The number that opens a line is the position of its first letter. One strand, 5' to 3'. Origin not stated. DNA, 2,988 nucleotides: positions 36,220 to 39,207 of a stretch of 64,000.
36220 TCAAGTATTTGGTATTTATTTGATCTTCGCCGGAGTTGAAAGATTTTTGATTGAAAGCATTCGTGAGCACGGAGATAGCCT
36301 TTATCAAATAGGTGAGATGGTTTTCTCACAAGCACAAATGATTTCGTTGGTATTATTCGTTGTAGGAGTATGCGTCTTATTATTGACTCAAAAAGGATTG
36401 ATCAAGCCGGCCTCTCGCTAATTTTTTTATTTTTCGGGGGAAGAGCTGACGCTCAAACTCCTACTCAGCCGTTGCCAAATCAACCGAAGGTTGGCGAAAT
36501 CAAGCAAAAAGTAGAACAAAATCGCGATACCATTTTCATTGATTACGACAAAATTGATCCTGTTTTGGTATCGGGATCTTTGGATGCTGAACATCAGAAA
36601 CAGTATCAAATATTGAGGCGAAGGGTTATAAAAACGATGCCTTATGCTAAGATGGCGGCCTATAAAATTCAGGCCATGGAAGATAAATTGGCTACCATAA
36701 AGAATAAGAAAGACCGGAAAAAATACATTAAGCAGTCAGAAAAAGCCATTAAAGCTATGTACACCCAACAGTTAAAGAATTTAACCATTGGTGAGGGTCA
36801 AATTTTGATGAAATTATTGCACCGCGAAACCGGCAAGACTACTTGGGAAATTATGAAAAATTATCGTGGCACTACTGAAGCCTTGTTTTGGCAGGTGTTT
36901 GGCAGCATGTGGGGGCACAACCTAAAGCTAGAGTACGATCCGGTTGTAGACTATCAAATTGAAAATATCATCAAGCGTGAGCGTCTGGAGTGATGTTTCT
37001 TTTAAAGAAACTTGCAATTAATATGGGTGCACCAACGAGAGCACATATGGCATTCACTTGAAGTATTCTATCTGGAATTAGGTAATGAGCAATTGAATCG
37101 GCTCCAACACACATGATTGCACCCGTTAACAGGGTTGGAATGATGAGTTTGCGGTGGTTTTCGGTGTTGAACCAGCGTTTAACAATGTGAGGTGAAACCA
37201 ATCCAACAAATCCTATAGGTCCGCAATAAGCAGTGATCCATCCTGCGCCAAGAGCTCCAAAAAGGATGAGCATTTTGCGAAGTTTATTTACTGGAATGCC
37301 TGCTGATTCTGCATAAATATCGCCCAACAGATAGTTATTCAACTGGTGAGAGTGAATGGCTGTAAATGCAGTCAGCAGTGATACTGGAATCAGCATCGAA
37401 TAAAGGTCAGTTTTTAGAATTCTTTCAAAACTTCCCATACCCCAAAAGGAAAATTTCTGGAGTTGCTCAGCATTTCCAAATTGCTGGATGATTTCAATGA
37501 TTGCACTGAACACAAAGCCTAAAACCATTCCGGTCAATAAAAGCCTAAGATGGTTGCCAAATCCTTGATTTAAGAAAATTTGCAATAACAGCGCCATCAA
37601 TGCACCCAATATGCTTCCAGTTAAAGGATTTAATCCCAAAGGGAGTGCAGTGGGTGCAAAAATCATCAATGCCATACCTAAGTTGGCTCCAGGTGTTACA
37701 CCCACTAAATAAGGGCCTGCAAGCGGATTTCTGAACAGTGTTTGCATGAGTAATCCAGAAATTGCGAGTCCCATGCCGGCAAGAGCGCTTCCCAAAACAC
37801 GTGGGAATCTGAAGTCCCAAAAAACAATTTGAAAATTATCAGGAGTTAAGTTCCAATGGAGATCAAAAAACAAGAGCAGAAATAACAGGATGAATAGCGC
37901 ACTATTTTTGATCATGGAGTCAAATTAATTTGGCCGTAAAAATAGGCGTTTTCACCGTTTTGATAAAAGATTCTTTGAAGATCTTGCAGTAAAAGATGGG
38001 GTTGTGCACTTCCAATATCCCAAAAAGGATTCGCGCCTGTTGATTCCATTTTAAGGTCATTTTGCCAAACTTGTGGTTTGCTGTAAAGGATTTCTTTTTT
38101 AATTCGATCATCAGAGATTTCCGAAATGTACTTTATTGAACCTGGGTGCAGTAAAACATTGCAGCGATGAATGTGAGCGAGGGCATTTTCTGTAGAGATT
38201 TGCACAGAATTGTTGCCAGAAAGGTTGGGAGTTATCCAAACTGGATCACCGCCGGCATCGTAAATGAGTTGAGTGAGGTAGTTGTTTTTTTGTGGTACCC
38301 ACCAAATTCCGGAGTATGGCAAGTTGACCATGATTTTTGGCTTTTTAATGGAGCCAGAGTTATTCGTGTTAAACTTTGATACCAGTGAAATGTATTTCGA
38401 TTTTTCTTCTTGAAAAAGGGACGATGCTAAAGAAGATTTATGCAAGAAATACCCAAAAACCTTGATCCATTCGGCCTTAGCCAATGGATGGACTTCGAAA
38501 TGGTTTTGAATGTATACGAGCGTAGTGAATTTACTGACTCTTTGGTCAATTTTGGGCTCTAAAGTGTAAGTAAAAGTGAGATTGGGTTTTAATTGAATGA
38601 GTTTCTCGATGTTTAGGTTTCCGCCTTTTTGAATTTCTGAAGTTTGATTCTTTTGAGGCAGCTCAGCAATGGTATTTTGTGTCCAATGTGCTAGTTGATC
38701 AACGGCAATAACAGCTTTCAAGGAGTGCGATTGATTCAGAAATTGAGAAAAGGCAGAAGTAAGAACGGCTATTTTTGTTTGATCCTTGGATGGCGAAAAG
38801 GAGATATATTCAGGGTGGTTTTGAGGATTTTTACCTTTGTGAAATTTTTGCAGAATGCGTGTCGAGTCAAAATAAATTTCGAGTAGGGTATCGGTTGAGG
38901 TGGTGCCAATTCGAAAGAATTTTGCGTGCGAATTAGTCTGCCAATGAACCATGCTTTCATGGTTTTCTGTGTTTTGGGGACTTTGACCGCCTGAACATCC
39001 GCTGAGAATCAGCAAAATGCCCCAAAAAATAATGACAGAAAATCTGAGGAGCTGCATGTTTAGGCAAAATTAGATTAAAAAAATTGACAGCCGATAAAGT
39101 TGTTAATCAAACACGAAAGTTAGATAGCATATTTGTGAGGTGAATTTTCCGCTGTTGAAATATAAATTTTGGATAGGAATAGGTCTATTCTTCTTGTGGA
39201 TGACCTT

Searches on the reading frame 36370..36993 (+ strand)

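Call 3: search_protein_families(library=pfam, proteins=[window:36370-36993:+], max_evalue=0.1)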
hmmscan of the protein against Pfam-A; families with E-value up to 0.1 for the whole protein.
window:36370-36993:+ (207 aa): 2 families
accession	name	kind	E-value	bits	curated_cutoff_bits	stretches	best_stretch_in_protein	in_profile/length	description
PF14127.11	DUF4294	-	1.2e-46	158.8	27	1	62-202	8-154/155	Domain of unknown function (DUF4294)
PF10303.14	DUF2408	-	0.012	16.6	25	1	69-165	6-103/130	Protein of unknown function (DUF2408)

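Call 4: search_protein_families(library=ncbifam, proteins=[window:36370-36993:+], max_evalue=0.1)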
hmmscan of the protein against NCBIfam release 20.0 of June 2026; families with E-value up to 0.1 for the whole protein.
window:36370-36993:+ (207 aa): 0 families

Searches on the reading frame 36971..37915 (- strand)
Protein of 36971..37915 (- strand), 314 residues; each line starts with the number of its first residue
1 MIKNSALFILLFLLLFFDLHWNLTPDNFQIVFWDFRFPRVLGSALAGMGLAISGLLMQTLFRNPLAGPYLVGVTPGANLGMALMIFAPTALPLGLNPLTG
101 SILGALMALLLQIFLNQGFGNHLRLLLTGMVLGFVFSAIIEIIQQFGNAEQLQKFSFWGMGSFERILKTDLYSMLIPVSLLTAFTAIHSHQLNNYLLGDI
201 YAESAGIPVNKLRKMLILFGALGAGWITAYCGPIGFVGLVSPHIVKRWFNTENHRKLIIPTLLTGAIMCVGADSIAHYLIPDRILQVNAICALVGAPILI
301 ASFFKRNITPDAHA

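Call 3: search_protein_families(library=pfam, proteins=[window:36971-37915:-], max_evalue=0.1)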
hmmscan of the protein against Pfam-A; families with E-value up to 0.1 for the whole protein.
window:36971-37915:- (314 aa): 3 families
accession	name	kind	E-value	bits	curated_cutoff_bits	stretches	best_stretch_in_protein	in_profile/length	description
PF01032.23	FecCD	-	3.3e-69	233.8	26.5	1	27-301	33-307/311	FecCD transport family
PF00950.22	ABC-3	-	0.00083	19.4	20.1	1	90-271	49-227/258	ABC 3 transport family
PF05106.17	Phage_holin_3_1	-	0.072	14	23.8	0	97-154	20-74/99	Phage holin family (Lysis protein S)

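Call 4: search_protein_families(library=ncbifam, proteins=[window:36971-37915:-], max_evalue=0.1)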
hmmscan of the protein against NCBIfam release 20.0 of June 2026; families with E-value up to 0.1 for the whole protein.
window:36971-37915:- (314 aa): 16 families
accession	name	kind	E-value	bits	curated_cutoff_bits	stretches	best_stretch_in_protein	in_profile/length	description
NF003001.0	PRK03784.1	equivalog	1.2e-48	166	334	1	26-305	49-327/332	vitamin B12 ABC transporter permease BtuC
NF007866.0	PRK10577.1-2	equivalog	3.6e-46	157.8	554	1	13-307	371-664/666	Fe(3+)-hydroxamate ABC transporter permease FhuB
TIGR03869.1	F420-0_ABCperm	hypoth_equivalog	2e-43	148.9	437.35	1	31-301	48-316/325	putative F420-0 ABC transporter permease subunit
NF007871.0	PRK10577.2-2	equivalog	8.2e-42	143.6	899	2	84-301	111-326/679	Fe(3+)-hydroxamate ABC transporter permease FhuB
NF007872.0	PRK10577.2-3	equivalog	5e-41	140.8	727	1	26-301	52-326/676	Fe(3+)-hydroxamate ABC transporter permease FhuB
NF007081.0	PRK09535.1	equivalog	4.4e-39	134.8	461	1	26-307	85-362/366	vitamin B12 ABC transporter permease BtuC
NF007760.0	PRK10441.1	equivalog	5.4e-37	127.7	428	1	30-302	54-325/335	Fe(3+)-siderophore ABC transporter permease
NF008407.0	PRK11228.1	equivalog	1.2e-35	123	396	1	24-300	46-323/330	iron-dicitrate ABC transporter permease FecC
NF007299.0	PRK09777.1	equivalog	3.2e-35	121.9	406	1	26-300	41-311/318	Fe(3+) dicitrate ABC transporter permease subunit FecD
NF007869.0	PRK10577.1-6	equivalog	1.3e-32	113.1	954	1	27-302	417-690/703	Fe(3+)-hydroxamate ABC transporter permease FhuB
NF007867.0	PRK10577.1-3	subfamily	1.6e-31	109.4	849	1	33-300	433-699/710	Fe(3+)-hydroxamate ABC transporter permease FhuB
NF007873.0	PRK10577.2-4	equivalog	9.2e-30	103.9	1012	1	9-300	12-295/646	Fe(3+)-hydroxamate ABC transporter permease FhuB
NF007870.0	PRK10577.2-1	equivalog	1.6e-28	99.8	1355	2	103-303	128-327/678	Fe(3+)-hydroxamate ABC transporter permease FhuB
NF007759.0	PRK10440.1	equivalog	7.5e-28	97.7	422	1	24-301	47-321/330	iron-enterobactin ABC transporter permease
NF007868.0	PRK10577.1-5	equivalog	1.6e-27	96.3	943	1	26-300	387-658/666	Fe(3+)-hydroxamate ABC transporter permease FhuB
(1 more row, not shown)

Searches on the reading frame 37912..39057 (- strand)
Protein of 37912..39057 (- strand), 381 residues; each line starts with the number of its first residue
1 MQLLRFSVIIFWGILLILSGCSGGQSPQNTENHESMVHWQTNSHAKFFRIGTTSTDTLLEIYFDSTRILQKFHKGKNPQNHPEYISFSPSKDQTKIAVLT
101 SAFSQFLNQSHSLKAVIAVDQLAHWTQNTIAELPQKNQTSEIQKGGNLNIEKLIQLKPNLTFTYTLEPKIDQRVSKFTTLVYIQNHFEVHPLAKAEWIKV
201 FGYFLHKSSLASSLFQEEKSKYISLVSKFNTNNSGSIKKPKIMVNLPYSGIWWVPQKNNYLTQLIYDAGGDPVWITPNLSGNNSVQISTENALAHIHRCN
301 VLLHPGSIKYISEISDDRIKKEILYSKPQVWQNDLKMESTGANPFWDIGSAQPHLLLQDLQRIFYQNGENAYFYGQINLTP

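Call 3: search_protein_families(library=pfam, proteins=[window:37912-39057:-], max_evalue=0.1)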
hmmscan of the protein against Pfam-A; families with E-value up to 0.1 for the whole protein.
window:37912-39057:- (381 aa): 1 family
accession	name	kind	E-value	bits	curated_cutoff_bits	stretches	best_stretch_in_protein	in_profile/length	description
PF01497.23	Peripla_BP_2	-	1.4e-08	34.9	27.5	1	119-294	18-189/235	Periplasmic binding protein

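Call 4: search_protein_families(library=ncbifam, proteins=[window:37912-39057:-], max_evalue=0.1)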
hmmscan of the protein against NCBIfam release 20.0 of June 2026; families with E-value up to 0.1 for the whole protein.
window:37912-39057:- (381 aa): 2 families
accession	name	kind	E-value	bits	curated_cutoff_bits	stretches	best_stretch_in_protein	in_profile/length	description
TIGR03659.1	IsdE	equivalog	8.9e-05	21.8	298.65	1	129-291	65-219/292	heme ABC transporter substrate-binding protein IsdE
TIGR04455.1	lipo_MXAN_6521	subfamily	0.069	12.8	60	0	87-161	29-102/192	MXAN_6521/LA_1396 family lipoprotein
